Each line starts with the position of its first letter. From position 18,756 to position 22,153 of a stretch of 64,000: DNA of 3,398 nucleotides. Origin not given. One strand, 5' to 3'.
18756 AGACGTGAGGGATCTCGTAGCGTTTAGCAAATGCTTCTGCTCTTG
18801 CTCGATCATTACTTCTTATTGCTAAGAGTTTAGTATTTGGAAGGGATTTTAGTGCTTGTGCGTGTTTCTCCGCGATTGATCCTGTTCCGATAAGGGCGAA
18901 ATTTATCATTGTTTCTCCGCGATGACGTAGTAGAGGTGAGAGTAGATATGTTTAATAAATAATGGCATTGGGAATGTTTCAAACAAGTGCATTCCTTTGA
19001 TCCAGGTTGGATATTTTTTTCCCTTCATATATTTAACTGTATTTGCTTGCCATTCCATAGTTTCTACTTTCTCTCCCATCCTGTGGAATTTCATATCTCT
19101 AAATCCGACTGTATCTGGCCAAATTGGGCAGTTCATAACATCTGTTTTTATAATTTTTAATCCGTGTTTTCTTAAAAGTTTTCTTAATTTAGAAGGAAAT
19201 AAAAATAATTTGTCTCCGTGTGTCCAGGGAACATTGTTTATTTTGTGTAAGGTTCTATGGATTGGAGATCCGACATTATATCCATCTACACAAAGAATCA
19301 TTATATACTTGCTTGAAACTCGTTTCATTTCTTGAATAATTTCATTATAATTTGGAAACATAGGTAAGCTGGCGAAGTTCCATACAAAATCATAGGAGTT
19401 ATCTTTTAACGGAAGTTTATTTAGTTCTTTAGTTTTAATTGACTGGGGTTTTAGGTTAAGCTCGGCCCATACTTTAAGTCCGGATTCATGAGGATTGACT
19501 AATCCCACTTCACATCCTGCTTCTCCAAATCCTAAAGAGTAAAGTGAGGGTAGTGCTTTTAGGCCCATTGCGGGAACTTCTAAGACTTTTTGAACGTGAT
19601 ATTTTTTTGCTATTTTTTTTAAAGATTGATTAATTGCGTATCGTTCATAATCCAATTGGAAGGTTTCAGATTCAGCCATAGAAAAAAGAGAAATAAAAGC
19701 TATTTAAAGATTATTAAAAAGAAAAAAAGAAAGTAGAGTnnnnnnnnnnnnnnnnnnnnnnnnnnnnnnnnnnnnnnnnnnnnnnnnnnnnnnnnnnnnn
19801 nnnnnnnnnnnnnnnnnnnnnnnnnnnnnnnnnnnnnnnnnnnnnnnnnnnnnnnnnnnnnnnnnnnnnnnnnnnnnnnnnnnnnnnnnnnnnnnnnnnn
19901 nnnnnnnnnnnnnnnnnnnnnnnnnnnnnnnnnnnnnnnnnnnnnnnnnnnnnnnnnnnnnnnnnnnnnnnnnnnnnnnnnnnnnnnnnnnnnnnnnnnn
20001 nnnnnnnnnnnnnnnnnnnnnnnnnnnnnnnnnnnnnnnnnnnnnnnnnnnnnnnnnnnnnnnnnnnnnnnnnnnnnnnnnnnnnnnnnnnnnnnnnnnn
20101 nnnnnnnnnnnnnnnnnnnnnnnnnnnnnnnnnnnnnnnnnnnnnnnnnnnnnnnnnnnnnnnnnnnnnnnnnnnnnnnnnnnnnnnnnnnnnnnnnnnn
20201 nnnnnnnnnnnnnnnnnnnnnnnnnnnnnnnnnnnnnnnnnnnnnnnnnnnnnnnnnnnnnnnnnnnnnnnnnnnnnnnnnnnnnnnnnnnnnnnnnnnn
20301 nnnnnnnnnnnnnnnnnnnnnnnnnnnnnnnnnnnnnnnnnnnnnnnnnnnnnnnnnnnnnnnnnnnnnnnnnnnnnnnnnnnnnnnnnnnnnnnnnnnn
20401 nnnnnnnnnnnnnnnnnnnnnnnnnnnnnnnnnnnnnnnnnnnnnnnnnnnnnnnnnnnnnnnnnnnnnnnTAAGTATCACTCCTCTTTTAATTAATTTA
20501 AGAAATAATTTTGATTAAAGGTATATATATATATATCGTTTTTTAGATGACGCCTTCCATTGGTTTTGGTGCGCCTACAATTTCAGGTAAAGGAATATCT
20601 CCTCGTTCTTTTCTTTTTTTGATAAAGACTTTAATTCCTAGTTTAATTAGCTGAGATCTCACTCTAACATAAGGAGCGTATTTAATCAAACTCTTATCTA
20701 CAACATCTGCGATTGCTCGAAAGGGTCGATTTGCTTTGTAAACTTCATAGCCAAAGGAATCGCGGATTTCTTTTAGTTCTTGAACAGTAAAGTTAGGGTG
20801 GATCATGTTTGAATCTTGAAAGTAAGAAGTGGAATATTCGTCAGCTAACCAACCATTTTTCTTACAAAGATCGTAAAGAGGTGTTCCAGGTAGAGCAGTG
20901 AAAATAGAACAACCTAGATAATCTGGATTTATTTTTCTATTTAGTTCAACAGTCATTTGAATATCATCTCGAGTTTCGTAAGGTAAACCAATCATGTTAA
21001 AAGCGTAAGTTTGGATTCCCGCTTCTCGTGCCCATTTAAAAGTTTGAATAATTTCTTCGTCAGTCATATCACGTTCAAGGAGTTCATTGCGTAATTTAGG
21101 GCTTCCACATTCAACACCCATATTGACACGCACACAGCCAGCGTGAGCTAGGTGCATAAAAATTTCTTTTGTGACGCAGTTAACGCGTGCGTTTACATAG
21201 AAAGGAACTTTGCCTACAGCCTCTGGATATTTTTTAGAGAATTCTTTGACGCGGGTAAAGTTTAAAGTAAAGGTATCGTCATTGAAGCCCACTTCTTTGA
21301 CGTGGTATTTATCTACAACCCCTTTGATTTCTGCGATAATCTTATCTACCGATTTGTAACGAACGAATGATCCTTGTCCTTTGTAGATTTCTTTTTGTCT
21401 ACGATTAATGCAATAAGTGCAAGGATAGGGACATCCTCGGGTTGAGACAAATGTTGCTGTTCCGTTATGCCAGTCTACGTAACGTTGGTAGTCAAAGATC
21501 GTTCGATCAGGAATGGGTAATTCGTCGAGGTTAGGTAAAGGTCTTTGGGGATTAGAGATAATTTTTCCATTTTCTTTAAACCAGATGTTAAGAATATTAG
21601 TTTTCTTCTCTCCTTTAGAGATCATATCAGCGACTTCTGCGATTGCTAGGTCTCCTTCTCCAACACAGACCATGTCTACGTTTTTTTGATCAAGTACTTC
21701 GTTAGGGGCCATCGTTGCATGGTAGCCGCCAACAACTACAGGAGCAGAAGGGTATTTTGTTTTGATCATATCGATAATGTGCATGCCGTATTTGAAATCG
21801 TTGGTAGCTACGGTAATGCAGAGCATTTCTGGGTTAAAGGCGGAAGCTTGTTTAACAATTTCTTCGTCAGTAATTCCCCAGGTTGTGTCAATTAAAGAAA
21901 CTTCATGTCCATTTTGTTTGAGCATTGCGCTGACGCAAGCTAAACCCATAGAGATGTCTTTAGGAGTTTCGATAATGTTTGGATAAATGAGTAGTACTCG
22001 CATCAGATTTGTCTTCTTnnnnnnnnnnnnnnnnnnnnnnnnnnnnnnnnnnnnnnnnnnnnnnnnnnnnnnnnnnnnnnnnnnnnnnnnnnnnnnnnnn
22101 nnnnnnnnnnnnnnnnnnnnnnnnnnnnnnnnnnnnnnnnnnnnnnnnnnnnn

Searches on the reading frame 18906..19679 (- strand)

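Call 9: search_protein_families(library=pfam, proteins=[window:18906-19679:-], max_evalue=0.001)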
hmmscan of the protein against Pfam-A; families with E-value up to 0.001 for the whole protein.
window:18906-19679:- (257 aa): 1 family
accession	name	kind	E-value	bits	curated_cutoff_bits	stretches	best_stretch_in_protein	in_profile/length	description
PF08241.18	Methyltransf_11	-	6.1e-07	30.4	21.2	1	51-121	14-86/95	Methyltransferase domain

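Call 13: search_protein_families(library=ncbifam, proteins=[window:18906-19679:-], max_evalue=0.01)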
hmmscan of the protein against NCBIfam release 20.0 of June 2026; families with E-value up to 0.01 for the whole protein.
window:18906-19679:- (257 aa): 4 families
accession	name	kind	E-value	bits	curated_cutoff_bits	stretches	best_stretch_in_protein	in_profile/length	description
NF001243.0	PRK00216.1-4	equivalog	4.1e-05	23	235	1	80-135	101-156/237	demethylmenaquinone methyltransferase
TIGR02752.1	MenG_heptapren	equivalog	0.00011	21.9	419.85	1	86-135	105-154/231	demethylmenaquinone methyltransferase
NF045882.1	PLipidMtase_Leg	equivalog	0.00015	21.6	390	1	80-182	93-193/207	phospholipid N-methyltransferase PmtA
NF004452.0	PRK05785.1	equivalog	0.00033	20.2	207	1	86-130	101-145/228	hypothetical protein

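Call 65: search_protein_families(library=pfam, proteins=[window:18906-19679:-], max_evalue=1)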
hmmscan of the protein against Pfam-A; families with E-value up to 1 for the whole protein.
window:18906-19679:- (257 aa): 4 families
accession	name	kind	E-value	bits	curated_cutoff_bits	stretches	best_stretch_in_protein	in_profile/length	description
PF08241.18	Methyltransf_11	-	6.1e-07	30.4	21.2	1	51-121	14-86/95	Methyltransferase domain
PF13649.12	Methyltransf_25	-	0.006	17.7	27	1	80-121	49-92/97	Methyltransferase domain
PF13847.12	Methyltransf_31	-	0.017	15.2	27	1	82-129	59-108/145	Methyltransferase domain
PF13489.12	Methyltransf_23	-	0.11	12.7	27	1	92-178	78-163/164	Methyltransferase domain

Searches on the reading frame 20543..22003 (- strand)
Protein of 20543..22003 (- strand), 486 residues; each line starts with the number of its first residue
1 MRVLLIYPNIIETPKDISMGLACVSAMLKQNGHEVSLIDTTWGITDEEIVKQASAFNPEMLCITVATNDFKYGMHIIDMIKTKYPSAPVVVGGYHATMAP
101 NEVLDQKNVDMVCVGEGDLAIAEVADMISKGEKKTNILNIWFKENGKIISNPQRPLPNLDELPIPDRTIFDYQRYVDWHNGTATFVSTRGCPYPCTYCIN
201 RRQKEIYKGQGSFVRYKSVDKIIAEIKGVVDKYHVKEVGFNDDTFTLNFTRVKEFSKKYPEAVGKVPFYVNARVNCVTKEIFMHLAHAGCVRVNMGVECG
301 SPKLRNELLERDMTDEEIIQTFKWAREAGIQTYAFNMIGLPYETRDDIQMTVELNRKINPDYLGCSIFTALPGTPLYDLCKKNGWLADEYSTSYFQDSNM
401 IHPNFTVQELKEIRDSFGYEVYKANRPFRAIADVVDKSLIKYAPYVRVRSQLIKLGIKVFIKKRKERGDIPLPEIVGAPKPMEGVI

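Call 4: search_protein_families(library=pfam, proteins=[window:20543-22003:-], max_evalue=0.01)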
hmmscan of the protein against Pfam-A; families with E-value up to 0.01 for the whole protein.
window:20543-22003:- (486 aa): 4 families
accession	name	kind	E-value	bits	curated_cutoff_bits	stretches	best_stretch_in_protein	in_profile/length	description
PF04055.27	Radical_SAM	-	1.4e-22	81.1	29.5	1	186-354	2-165/166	Radical SAM superfamily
PF02310.24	B12-binding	-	2.5e-21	76.2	32.1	1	18-124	14-120/121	B12 binding domain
PF19864.5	Radical_SAM_N2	-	0.0012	18.8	29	1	85-134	84-131/151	Radical SAM proteins, N-terminal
PF00478.31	IMPDH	-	0.0039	16.7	25.6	0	51-121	110-179/345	IMP dehydrogenase / GMP reductase domain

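Call 13: search_protein_families(library=ncbifam, proteins=[window:20543-22003:-], max_evalue=0.01)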
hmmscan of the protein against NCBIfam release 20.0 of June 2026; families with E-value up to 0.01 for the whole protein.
window:20543-22003:- (486 aa): 41 families (the best 25 are shown)
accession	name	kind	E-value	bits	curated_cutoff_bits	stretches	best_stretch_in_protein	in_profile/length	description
TIGR03471.1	HpnJ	equivalog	1.4e-48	165.9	577.6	1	44-441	57-449/472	hopanoid biosynthesis associated radical SAM protein HpnJ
NF050148.1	rSAM_ApyD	equivalog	1.8e-38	132.4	750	1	19-394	26-406/645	RiPP biosynthesis radical SAM protein ApyD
TIGR02026.1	BchE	equivalog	1.4e-36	126.4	481.35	1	19-388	23-395/497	magnesium-protoporphyrin IX monomethyl ester anaerobic oxidative cyclase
TIGR04479.1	bcpD_PhpK_rSAM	subfamily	1.3e-30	106.3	600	1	19-380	73-431/504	PhpK family radical SAM P-methyltransferase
NF033070.1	rSAM_AprD4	equivalog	2.7e-30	105.7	500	1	158-425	169-434/456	AprD4 family radical SAM diol-dehydratase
TIGR04072.2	rSAM_ladder_B12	equivalog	4.5e-29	101.4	360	1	2-391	1-383/443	lipid biosynthesis B12-binding/radical SAM protein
TIGR04014.1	B12_SAM_MJ_0865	equivalog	2.1e-27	96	360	1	12-381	5-359/434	methyl-coenzyme M reductase glutamine C-methyltransferase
TIGR04013.1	B12_SAM_MJ_1487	hypoth_equivalog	6.4e-27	94.4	251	1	45-379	30-356/382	TIGR04013 family B12-binding domain/radical SAM domain-containing protein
NF038361.1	rSAM_Sden_1168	equivalog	1.3e-24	86.7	575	1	33-397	114-488/560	Sden_1168 family B12-binding radical SAM P-methyltransferase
TIGR03975.1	rSAM_ocin_1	subfamily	2e-22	79.5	281.85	1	48-356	119-428/606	RiPP maturation radical SAM C-methyltransferase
TIGR04295.1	B12_rSAM_oligo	hypoth_equivalog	2.5e-22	79.1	400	1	20-343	27-347/422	TIGR04295 family B12-binding domain-containing radical SAM protein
TIGR04367.1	HpnR_B12_rSAM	equivalog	6.4e-21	74.4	650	1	18-377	22-370/490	hopanoid C-3 methylase HpnR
TIGR04190.1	B12_SAM_Ta0216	equivalog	4.3e-20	71.8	500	1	19-360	38-396/554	TIGR04190 family B12-binding domain/radical SAM domain protein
NF040546.1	rSAM_CUAEP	equivalog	9.1e-19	67.5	500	1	19-351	14-334/468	CUAEP/CCAEP-tail radical SAM (seleno)protein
TIGR04385.1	B12_rSAM_cofa1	equivalog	2.4e-16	60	450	1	18-354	20-360/438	B12 lower ligand biosynthesis radical SAM protein BzaD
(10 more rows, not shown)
